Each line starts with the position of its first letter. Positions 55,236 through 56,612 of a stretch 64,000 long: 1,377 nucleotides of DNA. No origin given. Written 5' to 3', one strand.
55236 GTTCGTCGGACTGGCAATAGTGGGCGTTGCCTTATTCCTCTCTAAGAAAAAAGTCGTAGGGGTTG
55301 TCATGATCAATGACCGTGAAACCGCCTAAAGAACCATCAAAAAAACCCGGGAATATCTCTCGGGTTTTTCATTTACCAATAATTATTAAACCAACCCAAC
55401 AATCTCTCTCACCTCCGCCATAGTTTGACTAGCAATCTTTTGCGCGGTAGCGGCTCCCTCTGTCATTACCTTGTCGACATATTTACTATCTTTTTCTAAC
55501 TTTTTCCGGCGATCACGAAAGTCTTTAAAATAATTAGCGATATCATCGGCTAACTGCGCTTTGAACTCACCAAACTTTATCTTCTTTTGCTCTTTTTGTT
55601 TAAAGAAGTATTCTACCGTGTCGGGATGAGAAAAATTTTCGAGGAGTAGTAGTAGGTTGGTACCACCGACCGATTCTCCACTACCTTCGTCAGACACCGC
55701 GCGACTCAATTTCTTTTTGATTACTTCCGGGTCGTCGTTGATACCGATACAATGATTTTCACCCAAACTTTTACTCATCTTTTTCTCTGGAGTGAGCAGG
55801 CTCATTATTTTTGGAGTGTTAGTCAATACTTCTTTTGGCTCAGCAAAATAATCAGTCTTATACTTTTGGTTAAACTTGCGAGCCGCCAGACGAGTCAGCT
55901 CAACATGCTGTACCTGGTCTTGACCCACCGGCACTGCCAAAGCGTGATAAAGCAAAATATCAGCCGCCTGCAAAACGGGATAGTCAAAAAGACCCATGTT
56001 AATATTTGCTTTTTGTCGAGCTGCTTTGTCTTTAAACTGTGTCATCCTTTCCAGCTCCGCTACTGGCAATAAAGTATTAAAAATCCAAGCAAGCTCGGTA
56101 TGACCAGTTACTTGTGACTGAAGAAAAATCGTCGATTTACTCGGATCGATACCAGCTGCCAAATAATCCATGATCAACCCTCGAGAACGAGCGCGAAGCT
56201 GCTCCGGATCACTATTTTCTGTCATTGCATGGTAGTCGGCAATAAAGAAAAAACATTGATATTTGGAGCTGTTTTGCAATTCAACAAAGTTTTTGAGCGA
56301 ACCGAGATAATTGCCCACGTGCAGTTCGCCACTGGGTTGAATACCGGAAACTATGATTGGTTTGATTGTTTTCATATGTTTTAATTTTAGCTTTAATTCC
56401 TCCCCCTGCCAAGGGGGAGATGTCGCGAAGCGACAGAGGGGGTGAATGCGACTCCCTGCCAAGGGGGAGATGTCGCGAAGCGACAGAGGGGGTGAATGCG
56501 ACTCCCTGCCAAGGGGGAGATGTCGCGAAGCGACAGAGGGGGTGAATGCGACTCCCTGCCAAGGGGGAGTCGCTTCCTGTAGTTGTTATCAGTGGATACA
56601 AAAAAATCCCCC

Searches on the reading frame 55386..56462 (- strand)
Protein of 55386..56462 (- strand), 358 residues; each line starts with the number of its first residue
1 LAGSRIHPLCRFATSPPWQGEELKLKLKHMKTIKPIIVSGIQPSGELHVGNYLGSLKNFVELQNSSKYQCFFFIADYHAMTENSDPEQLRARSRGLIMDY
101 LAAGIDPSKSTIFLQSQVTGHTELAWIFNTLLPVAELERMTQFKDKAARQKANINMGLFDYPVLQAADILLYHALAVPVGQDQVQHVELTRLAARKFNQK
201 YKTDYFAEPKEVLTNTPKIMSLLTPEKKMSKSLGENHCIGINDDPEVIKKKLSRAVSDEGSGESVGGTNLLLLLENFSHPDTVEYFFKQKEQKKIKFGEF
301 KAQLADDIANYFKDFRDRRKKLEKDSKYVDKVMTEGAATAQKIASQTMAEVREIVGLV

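Call 88: search_protein_families(library=pfam, proteins=[window:55386-56462:-], max_evalue=0.001)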
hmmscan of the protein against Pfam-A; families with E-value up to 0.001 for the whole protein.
window:55386-56462:- (358 aa): 1 family
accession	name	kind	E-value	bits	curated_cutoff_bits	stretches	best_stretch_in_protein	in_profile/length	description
PF00579.31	tRNA-synt_1b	-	1.6e-69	234.9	21.1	1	34-312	5-291/292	tRNA synthetases class I (W and Y)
